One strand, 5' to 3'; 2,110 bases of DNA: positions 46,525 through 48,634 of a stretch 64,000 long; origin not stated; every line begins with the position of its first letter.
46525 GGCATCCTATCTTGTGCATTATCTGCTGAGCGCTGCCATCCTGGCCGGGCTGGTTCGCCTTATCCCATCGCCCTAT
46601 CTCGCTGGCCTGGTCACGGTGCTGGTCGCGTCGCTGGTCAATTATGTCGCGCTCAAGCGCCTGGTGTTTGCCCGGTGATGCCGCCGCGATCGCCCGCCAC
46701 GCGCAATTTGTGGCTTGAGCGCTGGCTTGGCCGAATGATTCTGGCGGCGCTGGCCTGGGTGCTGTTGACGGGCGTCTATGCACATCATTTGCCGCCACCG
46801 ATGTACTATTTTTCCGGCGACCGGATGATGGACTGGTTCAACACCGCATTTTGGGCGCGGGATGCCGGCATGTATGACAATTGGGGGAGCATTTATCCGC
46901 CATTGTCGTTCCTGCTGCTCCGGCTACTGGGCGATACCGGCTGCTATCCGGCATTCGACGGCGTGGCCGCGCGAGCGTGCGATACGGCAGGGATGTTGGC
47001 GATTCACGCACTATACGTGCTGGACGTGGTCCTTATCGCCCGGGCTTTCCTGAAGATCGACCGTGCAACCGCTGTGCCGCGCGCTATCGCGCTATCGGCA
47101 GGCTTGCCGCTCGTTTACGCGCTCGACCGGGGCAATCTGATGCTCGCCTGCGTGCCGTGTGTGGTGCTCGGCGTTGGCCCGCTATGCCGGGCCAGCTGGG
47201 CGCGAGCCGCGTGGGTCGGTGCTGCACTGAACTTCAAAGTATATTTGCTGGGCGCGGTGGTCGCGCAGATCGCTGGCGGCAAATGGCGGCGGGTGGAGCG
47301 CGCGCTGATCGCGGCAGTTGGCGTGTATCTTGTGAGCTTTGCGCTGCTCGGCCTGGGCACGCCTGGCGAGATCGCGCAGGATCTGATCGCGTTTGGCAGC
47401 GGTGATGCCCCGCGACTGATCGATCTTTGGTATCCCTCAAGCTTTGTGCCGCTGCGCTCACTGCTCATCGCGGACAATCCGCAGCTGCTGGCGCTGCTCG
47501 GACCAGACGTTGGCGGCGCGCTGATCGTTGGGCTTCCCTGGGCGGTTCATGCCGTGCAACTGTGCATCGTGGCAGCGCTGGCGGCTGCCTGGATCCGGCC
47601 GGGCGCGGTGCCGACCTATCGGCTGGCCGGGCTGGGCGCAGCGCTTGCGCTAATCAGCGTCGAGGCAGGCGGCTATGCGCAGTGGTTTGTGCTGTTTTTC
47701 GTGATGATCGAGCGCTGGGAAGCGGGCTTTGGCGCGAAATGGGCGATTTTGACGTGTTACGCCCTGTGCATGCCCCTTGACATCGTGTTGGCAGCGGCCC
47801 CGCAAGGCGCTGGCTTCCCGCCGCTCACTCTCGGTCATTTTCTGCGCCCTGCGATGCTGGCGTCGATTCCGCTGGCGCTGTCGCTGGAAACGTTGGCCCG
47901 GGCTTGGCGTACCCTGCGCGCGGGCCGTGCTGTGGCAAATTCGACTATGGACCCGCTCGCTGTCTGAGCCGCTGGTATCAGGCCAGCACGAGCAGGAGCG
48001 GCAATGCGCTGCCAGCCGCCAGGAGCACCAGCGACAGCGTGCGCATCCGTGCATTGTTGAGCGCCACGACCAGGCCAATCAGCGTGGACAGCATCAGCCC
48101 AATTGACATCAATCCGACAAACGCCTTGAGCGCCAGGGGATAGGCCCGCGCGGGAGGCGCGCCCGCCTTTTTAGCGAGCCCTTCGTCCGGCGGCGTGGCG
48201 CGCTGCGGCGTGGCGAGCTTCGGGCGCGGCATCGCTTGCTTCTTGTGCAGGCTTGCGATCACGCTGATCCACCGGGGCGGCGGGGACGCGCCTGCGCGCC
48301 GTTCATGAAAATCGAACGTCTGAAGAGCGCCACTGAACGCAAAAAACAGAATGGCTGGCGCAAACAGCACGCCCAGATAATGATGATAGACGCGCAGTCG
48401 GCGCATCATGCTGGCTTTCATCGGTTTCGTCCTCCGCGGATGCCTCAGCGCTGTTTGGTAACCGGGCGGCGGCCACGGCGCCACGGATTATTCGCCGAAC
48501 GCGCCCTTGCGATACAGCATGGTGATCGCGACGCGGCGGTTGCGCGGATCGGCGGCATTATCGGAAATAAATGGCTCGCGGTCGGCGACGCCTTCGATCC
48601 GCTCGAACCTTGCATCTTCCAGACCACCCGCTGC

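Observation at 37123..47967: Eleven-gene operon joining a CDP-3,6-dideoxyhexose pathway, a ThDP branching-type enzyme and a Gtr-type lipid-carrier glycosylation module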

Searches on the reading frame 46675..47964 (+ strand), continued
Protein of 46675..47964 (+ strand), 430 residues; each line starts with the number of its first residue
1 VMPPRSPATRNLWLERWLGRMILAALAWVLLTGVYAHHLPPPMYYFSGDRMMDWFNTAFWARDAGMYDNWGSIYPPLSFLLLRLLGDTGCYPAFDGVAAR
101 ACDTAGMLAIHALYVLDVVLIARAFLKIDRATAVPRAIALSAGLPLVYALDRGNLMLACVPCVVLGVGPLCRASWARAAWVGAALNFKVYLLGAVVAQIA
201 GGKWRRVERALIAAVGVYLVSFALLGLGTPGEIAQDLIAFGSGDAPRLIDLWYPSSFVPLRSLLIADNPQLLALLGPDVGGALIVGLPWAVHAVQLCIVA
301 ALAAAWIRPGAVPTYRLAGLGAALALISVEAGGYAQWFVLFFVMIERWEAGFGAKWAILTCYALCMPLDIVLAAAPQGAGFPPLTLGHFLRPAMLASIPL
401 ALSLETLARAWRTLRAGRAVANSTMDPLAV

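Call 43: search_protein_families(library=ncbifam, proteins=[L024:7433-8557:+, L024:11353-13047:+, L024:13058-14689:+, window:46675-47964:+, L005:2093-2794:+, L024:5460-7433:+, L002:1648-2763:+], max_evalue=1)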
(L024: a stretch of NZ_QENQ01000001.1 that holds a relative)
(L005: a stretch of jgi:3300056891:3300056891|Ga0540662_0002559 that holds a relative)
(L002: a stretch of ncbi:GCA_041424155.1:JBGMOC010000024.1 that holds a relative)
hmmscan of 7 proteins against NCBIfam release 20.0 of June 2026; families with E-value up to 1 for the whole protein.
L024:7433-8557:+ (375 aa): 3 families
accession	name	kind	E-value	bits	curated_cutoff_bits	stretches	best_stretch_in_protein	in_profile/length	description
TIGR01010.1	BexC_CtrB_KpsE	subfamily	2.2e-08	33.6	437.5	1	129-342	130-342/362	polysaccharide export inner-membrane protein, BexC/CtrB/KpsE family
TIGR03007.1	pepcterm_ChnLen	equivalog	7.7e-05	21.1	278.85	1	152-366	227-451/498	XrtA system polysaccharide chain length determinant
NF045487.1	ASRP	equivalog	0.02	13.5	300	1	206-297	376-471/593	archaea-specific SMC-related protein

L024:11353-13047:+ (565 aa): 1 family
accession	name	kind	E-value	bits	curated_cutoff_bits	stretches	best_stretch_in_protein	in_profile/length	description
TIGR00192.1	urease_beta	equivalog_domain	0.18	12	90.3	1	50-93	27-71/103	urease subunit beta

L024:13058-14689:+ (544 aa): 3 families
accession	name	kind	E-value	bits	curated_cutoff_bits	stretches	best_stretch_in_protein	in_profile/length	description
TIGR03663.1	TIGR03663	subfamily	7.7e-11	41.6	126.25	1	105-221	72-189/435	flippase activity-associated protein Agl23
TIGR03063.1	srtB_target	domain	0.0012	18.8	18.15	1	290-307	10-27/29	sortase B protein-sorting domain-containing protein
NF006573.0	PRK09094.1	equivalog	0.048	13.7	105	1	296-322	11-37/114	Na+/H+ antiporter subunit C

window:46675-47964:+ (430 aa): 0 families

L005:2093-2794:+ (234 aa): 0 families

L024:5460-7433:+ (658 aa): 8 families
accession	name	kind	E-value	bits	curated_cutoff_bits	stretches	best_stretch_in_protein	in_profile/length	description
TIGR03028.1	EpsE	equivalog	1.6e-31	109.5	262.65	3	167-378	1-215/239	polysaccharide export protein EpsE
NF011658.0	PRK15078.1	subfamily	3.7e-25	88.5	333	1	191-375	119-306/380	polysaccharide export protein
TIGR03027.2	pepcterm_export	equivalog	4.8e-23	81.7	180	3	167-322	2-165/169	XrtA/PEP-CTERM system exopolysaccharide export protein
NF041843.1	EpsY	equivalog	2.2e-15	56.4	320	2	166-274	51-159/211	exopolysaccharide export protein EpsY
NF011722.0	PRK15175.1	equivalog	0.0098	14.7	456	1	188-374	100-289/355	Vi polysaccharide ABC transporter protein VexA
NF045978.1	ComEA_MAG0490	equivalog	0.12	12.1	98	1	414-445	39-70/162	MAG0490 family ComEA-like DNA-binding protein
NF033902.0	iso_D2_wall_anc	subfamily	0.13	11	95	1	15-68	7-56/540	SpaH/EbpB family LPXTG-anchored major pilin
TIGR01959.1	nuoF_fam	equivalog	0.19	10.1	558.65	1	415-450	234-270/410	NADH-quinone oxidoreductase subunit NuoF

L002:1648-2763:+ (372 aa): 2 families
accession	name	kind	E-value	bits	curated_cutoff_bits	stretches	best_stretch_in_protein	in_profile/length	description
TIGR03586.1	PseI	equivalog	2.7e-32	112.2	340.25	1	10-303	4-295/327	pseudaminic acid synthase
TIGR03569.1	NeuB_NnaB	equivalog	8e-26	90.9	399.65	1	74-308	70-302/329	N-acetylneuraminate synthase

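Call 44: predict_structure(alignment_id=A1)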
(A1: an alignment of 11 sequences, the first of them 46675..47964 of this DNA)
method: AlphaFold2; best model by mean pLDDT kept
length: 430 residues; sequences in the alignment: 11
mean_pLDDT: 71.3   pTM: 0.77
mean pLDDT of the five models: 71.3, 69.9, 69.8, 65.3, 62.4
residues with pLDDT >= 90: 54; 70-90: 206; 50-70: 91; < 50: 79
segments of 3 or more residues with pLDDT < 50: 1-6, 38-75, 89-102, 151-153, 240-243, 424-430
pLDDT, mean of each block of 10 residues (from residue 1): 47 88 81 60 36 36 42 49 53 40 62 85 88 88 68 64 86 87 79 82 83 83 62 52 54 60 80 84 86 91 88 88 74 69 88 92 81 62 69 87 93 75 45
secondary structure, 60 per line:
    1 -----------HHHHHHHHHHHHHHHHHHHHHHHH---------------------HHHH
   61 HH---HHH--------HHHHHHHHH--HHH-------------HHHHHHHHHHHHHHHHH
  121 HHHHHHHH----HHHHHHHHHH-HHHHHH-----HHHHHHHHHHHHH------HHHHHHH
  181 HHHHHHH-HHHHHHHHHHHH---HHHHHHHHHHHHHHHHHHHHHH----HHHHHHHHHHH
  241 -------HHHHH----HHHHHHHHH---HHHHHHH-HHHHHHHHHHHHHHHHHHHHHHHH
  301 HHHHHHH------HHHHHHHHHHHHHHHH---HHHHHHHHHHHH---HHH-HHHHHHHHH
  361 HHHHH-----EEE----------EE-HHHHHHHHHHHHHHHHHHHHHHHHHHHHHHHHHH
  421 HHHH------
elements in order: H12-35 H57-62 H77-85 H104-128 H133-142 H144-149 H155-167 H174-187 H189-200 H204-225 H230-240 H248-252 H257-265 H269-275 H277-307 H314-329 H333-344 H352-365 E371-373 H387-424

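Call 47: fold_search(model_id=the predicted structure, library=pdb)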
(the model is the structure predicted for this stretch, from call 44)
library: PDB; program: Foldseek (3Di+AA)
matches with E <= 10: 121; with E <= 0.001: 0
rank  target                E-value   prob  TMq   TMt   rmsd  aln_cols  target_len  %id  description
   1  9dm5                  1.0e-03  1.00  0.49  0.54   7.9       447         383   14  Product-Bound mannosyltransferase PimE (released 2025-06-25)
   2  9dm7_A                2.8e-03  1.00  0.43  0.49   9.5       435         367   16  mannosyltransferase PimE in complex with Fab_E6 (released 2025-06-25)
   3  9ub7_B                1.5e-02  1.00  0.43  0.46   9.4       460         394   12  Structure of glycosylphosphatidylinositol transamidase,state 1 (released 2026-04-08)
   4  5ezm                  3.8e-01  0.33  0.23  0.19  21.8       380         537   15  Crystal Structure of ArnT from Cupriavidus metallidurans in the apo state (released 2016-02-17)
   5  4z35                  7.6e-01  0.06  0.11  0.12  26.3       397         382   13  Crystal Structure of Human Lysophosphatidic Acid Receptor 1 in complex with ONO-9910539 (released 2015-06-03)
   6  9c3f                  8.3e-01  0.06  0.14  0.13  23.8       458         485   13  Cryo-EM structure of E. coli AmpG (released 2024-12-18)
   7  9p85_R                1.0e+00  0.07  0.12  0.16  22.0       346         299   12  NTSR1-Gi-NTS(8-13) GTP-Bound Complex in the Canonical, AHD Closed State, 3DVA Sorted (C-Closed*-GTP) (released 2026-03-25)
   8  2r9h_A                1.1e+00  0.06  0.15  0.15  21.6       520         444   12  Crystal Structure of Q207C Mutant of CLC-ec1 in complex with Fab (released 2007-11-20)
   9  8imx_U                1.2e+00  0.38  0.35  0.36  12.4       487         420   10  Cryo-EM structure of GPI-T with a chimeric GPI-anchored protein (released 2023-08-16)
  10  8d4t_N                1.4e+00  0.05  0.14  0.12  22.2       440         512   12  Mammalian CIV with GDN bound (released 2022-07-06)
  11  6bav_A                1.6e+00  0.04  0.13  0.13  23.7       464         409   12  Crystal Structure of GltPh R397C in complex with S-Benzyl-L-Cysteine (released 2018-01-17)
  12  9ll9_R                1.8e+00  0.09  0.15  0.21  20.0       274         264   18  DOI-bound Serotonin 2A (5-HT2A) receptor-Gq complex (released 2026-01-14)
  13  9ns9_R                1.8e+00  0.05  0.11  0.15  21.5       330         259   14  Cryo-EM structure of Gi-coupled FFA2 in complex with TUG-1375 and compound 187 (released 2025-06-25)
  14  5eat                  1.9e+00  0.02  0.10  0.09  24.6       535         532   10  5-EPI-ARISTOLOCHENE SYNTHASE FROM NICOTIANA TABACUM WITH SUBSTRATE ANALOG FARNESYL HYDROXYPHOSPHONATE (released 1997-11-12)
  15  7l0r_C                1.9e+00  0.05  0.12  0.16  23.6       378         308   12  Structure of NTS-NTSR1-Gi complex in lipid nanodisc, noncanonical state, without AHD (released 2021-01-06)
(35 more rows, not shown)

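Call 59: search_protein_representatives(alignment_id=A1)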
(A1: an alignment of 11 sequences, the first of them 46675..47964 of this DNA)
Query: 11 sequences, 457 profile positions. Proteins with E-value up to 0.001 (for the whole library): 720; up to 1e-10: 448; up to 1e-30: 174. The best 150 are listed.
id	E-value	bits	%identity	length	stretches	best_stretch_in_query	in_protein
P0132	1.8e-192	656.8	-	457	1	7-446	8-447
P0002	8.6e-188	641.3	-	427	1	4-433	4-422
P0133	2.3e-181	620.2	-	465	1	4-453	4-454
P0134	2.5e-146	504.6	-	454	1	8-425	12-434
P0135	3.0e-141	487.9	-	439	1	11-432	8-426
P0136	9.7e-140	482.9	-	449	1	9-444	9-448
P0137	1.3e-138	479.2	-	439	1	14-431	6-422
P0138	5.2e-127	441.0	-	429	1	10-425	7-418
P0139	1.9e-125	435.8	-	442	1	10-425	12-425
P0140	2.0e-125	435.7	-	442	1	13-430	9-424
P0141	3.3e-125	435.0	-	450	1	10-431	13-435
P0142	2.6e-124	432.1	-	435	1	3-423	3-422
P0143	6.9e-124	430.7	-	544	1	8-421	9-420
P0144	3.1e-122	425.2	-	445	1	11-424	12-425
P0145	3.1e-122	425.2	-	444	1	5-423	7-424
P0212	6.8e-70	252.7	-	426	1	7-421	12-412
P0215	6.9e-68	246.1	-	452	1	3-426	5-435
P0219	3.1e-65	237.3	-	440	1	8-411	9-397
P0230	4.5e-55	203.8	-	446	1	12-415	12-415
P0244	1.1e-45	172.8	-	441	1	16-409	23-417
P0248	9.1e-45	169.8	-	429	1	15-417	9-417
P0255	1.9e-41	158.9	-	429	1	22-417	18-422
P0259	1.0e-40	156.5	-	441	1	16-412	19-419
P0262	7.1e-39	150.4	-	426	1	21-414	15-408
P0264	1.9e-38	149.0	-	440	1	12-413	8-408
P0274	4.1e-36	141.3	-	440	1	10-417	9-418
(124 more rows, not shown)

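Call 64: search_protein_families(library=pfam, proteins=[L030:14755-16605:-, L030:13403-14758:-], max_evalue=0.1)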
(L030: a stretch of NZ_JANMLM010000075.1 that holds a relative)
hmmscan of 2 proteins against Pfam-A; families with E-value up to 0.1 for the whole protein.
L030:14755-16605:- (616 aa): 13 families
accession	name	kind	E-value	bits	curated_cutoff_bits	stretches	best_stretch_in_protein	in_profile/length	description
PF00005.33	ABC_tran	-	1.9e-28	100.2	25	1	391-544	2-136/137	ABC transporter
PF13304.12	AAA_21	-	2.1e-05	25.2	27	1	402-422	1-21/304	AAA domain, putative AbiEii toxin, Type IV TA system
PF02463.25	SMC_N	-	3.9e-05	23.6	40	1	520-587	140-210/220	RecF/RecN/SMC N terminal domain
PF00004.35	AAA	-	0.00058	20.8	21.2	0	405-436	3-32/131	ATPase family associated with various cellular activities (AAA)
PF13191.12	AAA_16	-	0.0013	19.6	32.6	1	401-571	25-166/167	AAA ATPase domain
PF00664.28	ABC_membrane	-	0.0014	18.8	28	1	74-323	7-267/274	ABC transporter transmembrane region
PF13555.12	AAA_29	-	0.0097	16.1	27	1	400-418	22-40/61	P-loop containing region of AAA domain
PF13476.12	AAA_23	-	0.015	16.4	27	1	401-425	20-44/201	AAA domain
PF01292.26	Ni_hydr_CYTB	-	0.018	15.3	30.1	1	179-248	27-101/179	Prokaryotic cytochrome b561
PF03193.22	RsgA_GTPase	-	0.021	15.1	30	1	400-432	106-138/174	RsgA GTPase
PF20720.3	nSTAND3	-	0.023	14.8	27.2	0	405-425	22-42/155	Novel STAND NTPase 3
PF13671.12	AAA_33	-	0.05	14.3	27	0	405-421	4-20/143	AAA domain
PF25199.1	nSTAND_NTPase5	-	0.057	13.7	34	0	398-427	39-69/145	Novel STAND NTPase 5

L030:13403-14758:- (451 aa): 5 families
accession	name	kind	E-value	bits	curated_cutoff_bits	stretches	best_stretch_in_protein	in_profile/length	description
PF13437.12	HlyD_3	-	7.9e-20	72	22.2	2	299-399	2-96/106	HlyD family secretion protein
PF16576.10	HlyD_D23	-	1.2e-15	57.8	30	2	265-378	78-185/214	Barrel-sandwich domain of CusB or HlyD membrane-fusion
PF13533.13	Biotin_lipoyl_2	-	2.6e-07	30.7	29.8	1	67-96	2-31/32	Biotin-lipoyl like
PF00364.28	Biotin_lipoyl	-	2.7e-05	24.3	22.1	1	68-96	45-73/73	Biotin-requiring enzyme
PF00038.26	Filament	-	0.022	14.8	40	0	208-374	5-151/313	Intermediate filament protein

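Call 69: search_solved_structures(query=A2, max_evalue=1)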
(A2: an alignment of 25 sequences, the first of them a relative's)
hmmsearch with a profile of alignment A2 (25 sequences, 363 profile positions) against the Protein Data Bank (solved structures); distinct sequences matched with E-value up to 1: 20.
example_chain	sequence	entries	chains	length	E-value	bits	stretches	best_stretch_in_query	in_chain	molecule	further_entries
8tsh_E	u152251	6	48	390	4.5e-10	42.2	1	130-344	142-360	Capsular biosynthesis protein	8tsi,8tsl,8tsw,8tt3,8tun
9i2q_D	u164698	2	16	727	0.0064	18.7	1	131-345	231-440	Putative transmembrane protein Wzc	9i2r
7nhr_A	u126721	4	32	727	0.0064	18.7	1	131-345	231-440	Putative transmembrane protein Wzc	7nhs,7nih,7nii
9exo_H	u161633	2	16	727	0.0064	18.7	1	131-345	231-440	Putative transmembrane protein Wzc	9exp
9exq_D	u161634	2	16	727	0.0064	18.7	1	131-345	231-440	Putative transmembrane protein Wzc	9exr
7ni2_A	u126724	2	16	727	0.0065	18.6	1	131-345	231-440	Tyrosine-protein kinase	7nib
4lin_A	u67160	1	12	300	0.03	16.5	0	208-273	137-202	Tail needle protein gp26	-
4zkp_A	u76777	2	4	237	0.033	16.3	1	188-295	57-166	Tail needle protein gp26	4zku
6snz_A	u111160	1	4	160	0.048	15.8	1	190-297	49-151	Prelamin-A/C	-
2poh_A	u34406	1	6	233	0.052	15.7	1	188-274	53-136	Head completion protein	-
4zxq_A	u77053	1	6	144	0.055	15.6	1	188-272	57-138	Tail needle protein gp26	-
3c9i_A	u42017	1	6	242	0.058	15.5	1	188-274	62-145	Tail needle protein gp26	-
5fiy_A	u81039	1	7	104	0.075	15.1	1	196-276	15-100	PRKC APOPTOSIS WT1 REGULATOR PROTEIN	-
7d9n_A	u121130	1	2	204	0.15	14.1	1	191-297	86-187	Lamin-A/C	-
9v75_A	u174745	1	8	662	0.27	13.3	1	249-341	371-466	Biofilm formation protein PslE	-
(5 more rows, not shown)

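Call 70: search_solved_structures(query=A3, max_evalue=1)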
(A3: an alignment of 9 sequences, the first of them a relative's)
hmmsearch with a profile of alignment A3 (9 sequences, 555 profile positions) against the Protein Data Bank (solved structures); distinct sequences matched with E-value up to 1: 0.

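Call 76: list_cluster_members(proteins=[P0212, P0215, P0219, P0230, P0244, P0248, P0255, P0259, P0264, P0274])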
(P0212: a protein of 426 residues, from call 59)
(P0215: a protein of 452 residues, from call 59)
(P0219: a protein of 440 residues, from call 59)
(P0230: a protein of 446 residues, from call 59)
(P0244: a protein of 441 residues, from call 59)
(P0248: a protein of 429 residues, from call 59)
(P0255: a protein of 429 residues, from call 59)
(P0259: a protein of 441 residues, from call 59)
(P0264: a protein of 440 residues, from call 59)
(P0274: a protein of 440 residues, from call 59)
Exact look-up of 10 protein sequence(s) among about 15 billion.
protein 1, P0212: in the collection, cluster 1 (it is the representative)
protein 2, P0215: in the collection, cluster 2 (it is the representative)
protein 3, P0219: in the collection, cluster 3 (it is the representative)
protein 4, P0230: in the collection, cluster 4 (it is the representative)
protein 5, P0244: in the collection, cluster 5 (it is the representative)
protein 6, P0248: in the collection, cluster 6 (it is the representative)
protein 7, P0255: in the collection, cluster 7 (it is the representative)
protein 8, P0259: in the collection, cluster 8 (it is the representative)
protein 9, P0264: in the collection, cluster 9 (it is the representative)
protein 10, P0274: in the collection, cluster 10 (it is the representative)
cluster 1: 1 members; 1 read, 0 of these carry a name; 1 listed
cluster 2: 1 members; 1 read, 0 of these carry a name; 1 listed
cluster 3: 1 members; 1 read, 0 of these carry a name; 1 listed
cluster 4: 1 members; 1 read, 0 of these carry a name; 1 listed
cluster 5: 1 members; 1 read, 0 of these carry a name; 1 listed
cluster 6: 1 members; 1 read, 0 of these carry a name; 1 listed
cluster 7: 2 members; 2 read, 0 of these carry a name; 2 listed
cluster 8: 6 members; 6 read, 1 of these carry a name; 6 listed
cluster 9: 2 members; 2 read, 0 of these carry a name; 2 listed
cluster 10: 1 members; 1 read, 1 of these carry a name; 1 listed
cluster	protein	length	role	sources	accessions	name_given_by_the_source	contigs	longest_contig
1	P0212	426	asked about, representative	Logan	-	-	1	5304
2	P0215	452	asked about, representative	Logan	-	-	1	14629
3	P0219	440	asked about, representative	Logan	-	-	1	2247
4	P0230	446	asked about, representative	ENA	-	-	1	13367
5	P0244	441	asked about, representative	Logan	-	-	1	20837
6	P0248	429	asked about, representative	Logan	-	-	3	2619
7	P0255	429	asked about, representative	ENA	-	-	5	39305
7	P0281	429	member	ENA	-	-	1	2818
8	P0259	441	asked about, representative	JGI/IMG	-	hypothetical protein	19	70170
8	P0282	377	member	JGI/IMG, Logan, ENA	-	-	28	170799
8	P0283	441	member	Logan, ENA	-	-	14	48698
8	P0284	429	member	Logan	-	-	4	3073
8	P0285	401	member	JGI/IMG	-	-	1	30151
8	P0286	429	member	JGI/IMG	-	-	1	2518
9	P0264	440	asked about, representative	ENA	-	-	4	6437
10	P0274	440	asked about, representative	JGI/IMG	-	hypothetical protein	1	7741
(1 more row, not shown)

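Call 87: find_homologous_proteins(query=A5, max_evalue=1e-10)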
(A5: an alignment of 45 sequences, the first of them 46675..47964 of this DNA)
Query A5 (45 sequences) (430 aa, profile of the alignment): 12 proteins with E <= 1e-10 among 8000 candidates.
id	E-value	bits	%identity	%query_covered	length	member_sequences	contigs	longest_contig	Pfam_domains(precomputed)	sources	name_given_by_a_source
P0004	3.9e-157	542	48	89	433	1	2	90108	-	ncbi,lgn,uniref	ncbi:hypothetical protein [Novosphingobium sp.]|uniref:hypothetical protein n=1 Tax=Novosphingobium 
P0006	1.2e-150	520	46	94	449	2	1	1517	-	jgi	jgi:hypothetical protein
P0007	6.3e-150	518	44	88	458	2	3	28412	-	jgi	jgi:hypothetical protein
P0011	7.9e-149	514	37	94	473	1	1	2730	-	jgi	-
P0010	1.6e-147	510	35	97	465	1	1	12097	-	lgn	-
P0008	1.2e-146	507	45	88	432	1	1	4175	-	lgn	-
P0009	2.2e-145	503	42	93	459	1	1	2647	-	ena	-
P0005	7.4e-144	498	42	96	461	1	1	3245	-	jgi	jgi:hypothetical protein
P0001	3.4e-123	430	100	100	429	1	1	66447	-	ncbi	ncbi:MAG: hypothetical protein ACKVOB_00400 [Sphingomonas sp.]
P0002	1.0e-119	419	74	98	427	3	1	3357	-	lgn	-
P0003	1.8e-119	418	78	92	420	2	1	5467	-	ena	-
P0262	4.0e-107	377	23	48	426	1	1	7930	-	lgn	-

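Call 88: find_encoding_contigs(protein=P0262, flank=10000, max_places=2)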
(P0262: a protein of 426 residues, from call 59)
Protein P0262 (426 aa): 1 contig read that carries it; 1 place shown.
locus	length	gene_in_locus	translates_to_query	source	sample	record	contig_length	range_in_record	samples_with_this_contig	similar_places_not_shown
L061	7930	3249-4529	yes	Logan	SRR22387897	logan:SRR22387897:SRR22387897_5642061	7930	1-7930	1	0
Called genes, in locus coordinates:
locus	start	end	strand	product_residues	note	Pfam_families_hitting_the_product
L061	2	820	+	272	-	?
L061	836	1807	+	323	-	PF01073:3Beta_HSD, PF01370:Epimerase, PF16363:GDP_Man_Dehyd, PF07993:NAD_binding_4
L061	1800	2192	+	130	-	PF04138:GtrA_DPMS_TM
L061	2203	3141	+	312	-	PF00535:Glycos_transf_2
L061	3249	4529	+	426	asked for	-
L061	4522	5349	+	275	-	-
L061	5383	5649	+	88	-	-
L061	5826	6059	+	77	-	-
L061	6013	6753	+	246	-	-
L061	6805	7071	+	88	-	PF01527:HTH_Tnp_1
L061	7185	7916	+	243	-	PF13276:HTH_21, PF00665:rve, PF13683:rve_3, PF13333:rve_2 (weak)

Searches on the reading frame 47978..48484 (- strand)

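Call 6: search_protein_families(library=pfam, proteins=[window:47978-48484:-], max_evalue=0.1)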
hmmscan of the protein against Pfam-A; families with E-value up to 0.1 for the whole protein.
window:47978-48484:- (168 aa): 3 families
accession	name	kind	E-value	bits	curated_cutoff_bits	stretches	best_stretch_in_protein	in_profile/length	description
PF03929.21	PepSY_TM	-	0.0035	17.6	28.8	1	19-81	167-220/295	PepSY-associated TM region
PF16357.10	PepSY_TM_like_2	-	0.021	15.3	27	1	120-167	146-193/197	Putative PepSY_TM-like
PF01292.26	Ni_hydr_CYTB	-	0.039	14.2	30.1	1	19-142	33-123/179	Prokaryotic cytochrome b561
